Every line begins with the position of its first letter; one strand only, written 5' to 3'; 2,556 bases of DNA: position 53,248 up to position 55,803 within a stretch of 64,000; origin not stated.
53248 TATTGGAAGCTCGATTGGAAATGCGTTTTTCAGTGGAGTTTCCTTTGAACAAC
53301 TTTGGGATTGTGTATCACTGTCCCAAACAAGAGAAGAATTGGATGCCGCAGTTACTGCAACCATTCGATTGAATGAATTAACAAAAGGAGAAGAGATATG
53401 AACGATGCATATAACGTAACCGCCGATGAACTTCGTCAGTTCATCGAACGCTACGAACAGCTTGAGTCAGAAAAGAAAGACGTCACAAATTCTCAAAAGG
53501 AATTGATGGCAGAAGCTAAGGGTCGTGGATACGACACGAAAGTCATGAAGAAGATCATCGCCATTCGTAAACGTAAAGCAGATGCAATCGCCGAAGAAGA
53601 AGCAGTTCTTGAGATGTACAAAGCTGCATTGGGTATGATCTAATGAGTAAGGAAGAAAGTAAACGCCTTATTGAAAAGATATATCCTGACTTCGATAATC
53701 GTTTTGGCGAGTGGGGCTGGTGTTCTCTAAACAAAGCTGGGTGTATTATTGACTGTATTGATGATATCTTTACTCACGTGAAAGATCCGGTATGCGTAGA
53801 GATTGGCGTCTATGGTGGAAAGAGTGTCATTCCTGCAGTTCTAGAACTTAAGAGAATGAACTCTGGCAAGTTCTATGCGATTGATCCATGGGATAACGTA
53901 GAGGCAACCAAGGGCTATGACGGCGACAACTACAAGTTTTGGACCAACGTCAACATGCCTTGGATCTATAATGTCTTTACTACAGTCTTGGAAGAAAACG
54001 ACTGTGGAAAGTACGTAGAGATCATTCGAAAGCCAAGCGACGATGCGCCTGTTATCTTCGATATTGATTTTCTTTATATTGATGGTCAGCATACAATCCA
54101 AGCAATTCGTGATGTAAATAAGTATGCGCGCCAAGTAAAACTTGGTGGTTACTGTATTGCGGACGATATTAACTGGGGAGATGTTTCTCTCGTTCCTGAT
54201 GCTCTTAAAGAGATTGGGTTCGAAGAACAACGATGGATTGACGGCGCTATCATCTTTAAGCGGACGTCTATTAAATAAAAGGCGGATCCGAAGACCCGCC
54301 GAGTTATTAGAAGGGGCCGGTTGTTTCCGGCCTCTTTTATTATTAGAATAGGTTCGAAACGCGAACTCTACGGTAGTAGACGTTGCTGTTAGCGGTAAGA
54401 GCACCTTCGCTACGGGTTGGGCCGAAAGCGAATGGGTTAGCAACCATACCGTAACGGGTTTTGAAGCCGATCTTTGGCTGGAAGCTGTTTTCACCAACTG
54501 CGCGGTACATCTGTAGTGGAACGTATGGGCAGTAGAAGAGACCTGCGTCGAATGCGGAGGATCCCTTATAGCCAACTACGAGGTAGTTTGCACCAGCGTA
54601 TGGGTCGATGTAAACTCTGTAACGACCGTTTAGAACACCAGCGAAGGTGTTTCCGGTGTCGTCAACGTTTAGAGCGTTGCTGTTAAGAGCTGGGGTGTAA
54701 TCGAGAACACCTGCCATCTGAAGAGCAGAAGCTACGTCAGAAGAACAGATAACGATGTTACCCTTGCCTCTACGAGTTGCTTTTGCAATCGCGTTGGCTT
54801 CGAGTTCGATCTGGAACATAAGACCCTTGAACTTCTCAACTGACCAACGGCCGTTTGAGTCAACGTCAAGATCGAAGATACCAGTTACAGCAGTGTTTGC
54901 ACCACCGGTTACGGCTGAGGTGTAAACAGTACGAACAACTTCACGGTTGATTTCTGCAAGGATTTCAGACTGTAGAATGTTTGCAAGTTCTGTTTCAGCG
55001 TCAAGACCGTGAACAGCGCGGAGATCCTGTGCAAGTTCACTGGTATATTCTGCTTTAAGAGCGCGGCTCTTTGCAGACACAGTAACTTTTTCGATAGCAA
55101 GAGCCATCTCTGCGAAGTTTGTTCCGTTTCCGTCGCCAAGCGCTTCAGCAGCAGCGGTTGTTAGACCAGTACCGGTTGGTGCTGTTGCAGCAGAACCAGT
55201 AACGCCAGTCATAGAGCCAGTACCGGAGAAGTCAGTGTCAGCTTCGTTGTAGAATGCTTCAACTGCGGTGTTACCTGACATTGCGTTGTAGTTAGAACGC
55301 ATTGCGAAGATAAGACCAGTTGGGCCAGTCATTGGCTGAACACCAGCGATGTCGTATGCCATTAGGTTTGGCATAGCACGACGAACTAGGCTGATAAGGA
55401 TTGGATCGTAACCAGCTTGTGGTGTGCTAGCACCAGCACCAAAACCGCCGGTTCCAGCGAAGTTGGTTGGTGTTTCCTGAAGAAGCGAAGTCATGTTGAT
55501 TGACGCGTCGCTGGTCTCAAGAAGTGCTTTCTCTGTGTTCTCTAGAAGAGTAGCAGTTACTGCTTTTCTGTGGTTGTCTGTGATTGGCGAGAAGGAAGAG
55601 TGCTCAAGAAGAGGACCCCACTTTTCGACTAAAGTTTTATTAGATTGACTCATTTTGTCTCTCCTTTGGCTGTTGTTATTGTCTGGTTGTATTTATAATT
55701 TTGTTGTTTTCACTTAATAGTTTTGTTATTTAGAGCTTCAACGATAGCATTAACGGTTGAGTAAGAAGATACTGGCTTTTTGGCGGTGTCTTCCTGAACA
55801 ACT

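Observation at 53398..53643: Phage-encoded GapR (DUF2312) nucleoid-associated protein homolog, a host clue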

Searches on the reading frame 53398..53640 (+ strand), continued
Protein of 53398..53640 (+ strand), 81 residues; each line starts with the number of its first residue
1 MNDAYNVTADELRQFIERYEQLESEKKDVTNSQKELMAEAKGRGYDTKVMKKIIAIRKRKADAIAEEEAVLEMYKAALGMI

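Call 87: fold_search(model_id=the predicted structure, library=pdb)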
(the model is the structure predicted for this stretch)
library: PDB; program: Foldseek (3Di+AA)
matches with E <= 10: 10; with E <= 0.001: 0
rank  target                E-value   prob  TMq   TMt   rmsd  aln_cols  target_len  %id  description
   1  6r1m_A                1.0e+00  0.10  0.25  0.07  18.5        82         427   24  Crystal structure of E. coli seryl-tRNA synthetase complexed to seryl sulfamoyl adenosine (released 2020-01-22)
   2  6b87_A                5.0e+00  0.10  0.38  0.32  15.1        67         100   21  Crystal structure of transmembrane protein TMHC2_E (released 2018-03-14)
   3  6he3_A                5.0e+00  0.05  0.25  0.07  14.5        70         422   20  Pseudomonas aeruginosa Seryl-tRNA Synthetase in Complex with 5'-O-(N-(L-seryl)-sulfamoyl)cytidine (released 2019-12-04)
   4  6hdz_A                5.3e+00  0.04  0.23  0.06  11.7        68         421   29  Pseudomonas aeruginosa Seryl-tRNA Synthetase in Complex with 5'-O-(N-(L-seryl)-Sulfamoyl)uridine (released 2019-12-04)
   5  3may_G                7.2e+00  0.03  0.25  0.21  14.0        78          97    9  Crystal structure of a secreted Mycobacterium tuberculosis heme-binding protein (released 2011-03-23)
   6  9fj2_C                7.6e+00  0.03  0.27  0.15  14.4        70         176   17  Rubrerythrin from Clostridium difficile P28 (released 2025-06-11)
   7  9nnb_F                8.1e+00  0.08  0.40  0.08  13.2        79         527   20  Cryo-EM structure of the Retron Ec78 complex, PtuA:PtuB:RT (4:2:1) (released 2025-10-08)
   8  1xxh_B                8.1e+00  0.05  0.36  0.11   9.1        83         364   16  ATPgS Bound E. Coli Clamp Loader Complex (released 2004-12-07)
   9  8gj0_D                8.1e+00  0.04  0.34  0.11   7.7        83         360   16  E. coli clamp loader with open clamp on primed template DNA (form 1) (released 2024-03-27)
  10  2x1d_A                9.2e+00  0.04  0.26  0.07   7.6        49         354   20  The crystal structure of mature acyl coenzyme A:isopenicillin N acyltransferase from Penicillium chrysogenum (released 2010-03-09)

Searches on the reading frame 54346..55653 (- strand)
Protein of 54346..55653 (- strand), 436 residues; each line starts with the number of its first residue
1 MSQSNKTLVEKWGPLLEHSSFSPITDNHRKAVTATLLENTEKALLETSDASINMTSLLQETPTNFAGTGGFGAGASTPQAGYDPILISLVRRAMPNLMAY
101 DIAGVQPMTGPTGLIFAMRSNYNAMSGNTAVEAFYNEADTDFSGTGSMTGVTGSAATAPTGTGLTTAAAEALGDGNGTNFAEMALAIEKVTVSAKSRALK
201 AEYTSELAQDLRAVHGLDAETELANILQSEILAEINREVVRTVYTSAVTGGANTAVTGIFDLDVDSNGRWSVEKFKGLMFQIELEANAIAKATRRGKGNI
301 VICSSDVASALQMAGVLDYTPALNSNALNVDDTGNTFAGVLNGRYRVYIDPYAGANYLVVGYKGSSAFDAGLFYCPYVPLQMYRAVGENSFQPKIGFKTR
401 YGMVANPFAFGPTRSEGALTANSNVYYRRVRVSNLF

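Call 3: search_protein_families(library=pfam, proteins=[window:54346-55653:-], max_evalue=0.01)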
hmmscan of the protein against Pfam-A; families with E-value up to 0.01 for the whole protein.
window:54346-55653:- (436 aa): 1 family
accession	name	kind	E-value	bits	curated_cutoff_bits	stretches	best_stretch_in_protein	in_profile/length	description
PF07068.17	Gp23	-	6.6e-145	483.7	24.4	1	80-432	2-376/376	Major capsid protein Gp23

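Call 7: search_dna_similar(query=window:54346-55653:-, collection=phages, mode=protein, max_rows=30)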
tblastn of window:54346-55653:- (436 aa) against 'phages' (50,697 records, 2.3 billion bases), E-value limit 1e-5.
Records with a match: 2593; places in all: 4096; records where one place covers at least 80% of the query: 2439.
Best place of each record, by identity: 60-80% 129; <60% 2464.
By first word of the organism name: Escherichia 671; Synechococcus 389; Klebsiella 332; Salmonella 203; Vibrio 136; Shigella 89; Aeromonas 86; Acinetobacter 71; Cyanophage 61; Enterobacter 58; and 61 more.
By host as written in the record: - 466; Escherichia coli 282; Klebsiella pneumoniae 115; Synechococcus 107; Escherichia coli O157:H7 39; Synechococcus sp. 38; Salmonella enterica 29; Synechococcus sp. WH7803 28; and 575 more.
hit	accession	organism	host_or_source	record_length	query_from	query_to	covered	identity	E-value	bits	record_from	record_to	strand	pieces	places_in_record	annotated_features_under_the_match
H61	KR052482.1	Sinorhizobium phage phiN3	Sinorhizobium meliloti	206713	11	436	98%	66.5%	7e-173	542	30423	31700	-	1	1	precursor of major head subunit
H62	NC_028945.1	Sinorhizobium phage phiN3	Sinorhizobium meliloti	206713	11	436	98%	66.5%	7e-173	542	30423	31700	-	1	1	major head protein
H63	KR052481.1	Sinorhizobium phage phiM19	Sinorhizobium meliloti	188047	11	436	98%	66.5%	1e-172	542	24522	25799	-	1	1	precursor of major head subunit | hypothetical protein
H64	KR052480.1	Sinorhizobium phage phiM7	Sinorhizobium meliloti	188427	11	436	98%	66.5%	1e-172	542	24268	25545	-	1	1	precursor of major head subunit | hypothetical protein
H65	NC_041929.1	Sinorhizobium phage phiM7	Sinorhizobium meliloti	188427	11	436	98%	66.5%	1e-172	542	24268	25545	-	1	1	major head protein | hypothetical protein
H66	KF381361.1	Sinorhizobium phage phiM12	Sinorhizobium meliloti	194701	11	436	98%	66.5%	1e-172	542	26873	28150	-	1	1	precursor of major head subunit | hypothetical protein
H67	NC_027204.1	Sinorhizobium phage phiM12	Sinorhizobium meliloti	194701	11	436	98%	66.5%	1e-172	542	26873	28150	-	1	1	major head protein | hypothetical protein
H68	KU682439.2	Stenotrophomonas phage vB_SmaS-DLP_6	Stenotrophomonas maltophilia D1571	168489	5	436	99%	64.2%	4e-167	526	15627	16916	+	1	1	precursor of major head subunit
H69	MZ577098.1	Methylophilales phage Melnitz-3 EXVC039M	Methylophilales_sp._H5P1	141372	8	436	98%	64.3%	7e-168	528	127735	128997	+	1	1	major capsid protein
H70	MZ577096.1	Methylophilales phage Melnitz-2 EXVC040M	Methylophilales_sp._H5P1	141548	8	436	98%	64.3%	7e-168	528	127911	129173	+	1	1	major capsid protein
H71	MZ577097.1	Methylophilales phage Melnitz EXVC044M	Methylophilales_sp._H5P1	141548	8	436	98%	64.3%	7e-168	528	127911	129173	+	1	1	major capsid protein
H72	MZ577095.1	Methylophilales phage Melnitz-1 EXVC043M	Methylophilales_sp._H5P1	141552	8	436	98%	64.3%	7e-168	528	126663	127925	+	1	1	hypothetical protein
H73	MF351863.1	Synechococcus phage Bellamy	Synechococcus str. WH8109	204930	1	436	92%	67.6%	3e-125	559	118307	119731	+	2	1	133: major capsid protein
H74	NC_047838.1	Synechococcus phage Bellamy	Synechococcus str. WH8109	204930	1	436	92%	67.6%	3e-125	559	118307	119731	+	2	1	133: major capsid protein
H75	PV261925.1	Synechococcus phage RB11-B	Synechococcus sp. MW02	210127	1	436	92%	66.4%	3e-123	547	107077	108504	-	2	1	major capsid protein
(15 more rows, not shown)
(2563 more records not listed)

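Call 62: find_related_loci(query=window:54346-55653:-, collection=viral_contigs, flank=6000)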
Query window:54346-55653:- (436 aa) in viral_contigs; peptide patterns used: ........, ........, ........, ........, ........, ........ (x = any residue, [..] = any of these).
600 stretches matched a pattern (row limit reached: there are more); 600 encode a relative of the query (tblastn E <= 1e-3); the best 80 are kept; 80 distinct loci.
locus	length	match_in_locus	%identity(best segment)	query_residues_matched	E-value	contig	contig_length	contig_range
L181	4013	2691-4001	79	1-436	0e+0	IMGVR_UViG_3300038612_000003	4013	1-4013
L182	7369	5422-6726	78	1-436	0e+0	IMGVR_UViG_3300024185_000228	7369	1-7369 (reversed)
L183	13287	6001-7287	75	1-436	0e+0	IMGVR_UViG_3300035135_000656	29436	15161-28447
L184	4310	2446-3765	76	1-436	0e+0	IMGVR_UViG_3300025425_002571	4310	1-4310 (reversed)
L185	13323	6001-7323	76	1-436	0e+0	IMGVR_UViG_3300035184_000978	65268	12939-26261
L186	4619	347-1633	77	8-436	0e+0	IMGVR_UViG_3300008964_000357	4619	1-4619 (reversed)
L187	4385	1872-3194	76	1-436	0e+0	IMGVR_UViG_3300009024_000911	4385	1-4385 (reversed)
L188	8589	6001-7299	77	8-436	0e+0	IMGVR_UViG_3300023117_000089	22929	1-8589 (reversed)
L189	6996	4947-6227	78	8-436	0e+0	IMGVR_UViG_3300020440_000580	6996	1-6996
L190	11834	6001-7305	75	6-436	0e+0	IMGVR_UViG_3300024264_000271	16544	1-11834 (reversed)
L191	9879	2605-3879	74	5-436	0e+0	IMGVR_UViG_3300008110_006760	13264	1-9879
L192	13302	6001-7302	71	5-436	0e+0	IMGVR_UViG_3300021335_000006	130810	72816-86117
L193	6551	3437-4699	67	8-436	0e+0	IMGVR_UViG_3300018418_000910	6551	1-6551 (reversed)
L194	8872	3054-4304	70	6-436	0e+0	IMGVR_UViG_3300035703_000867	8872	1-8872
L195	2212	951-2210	67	8-435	0e+0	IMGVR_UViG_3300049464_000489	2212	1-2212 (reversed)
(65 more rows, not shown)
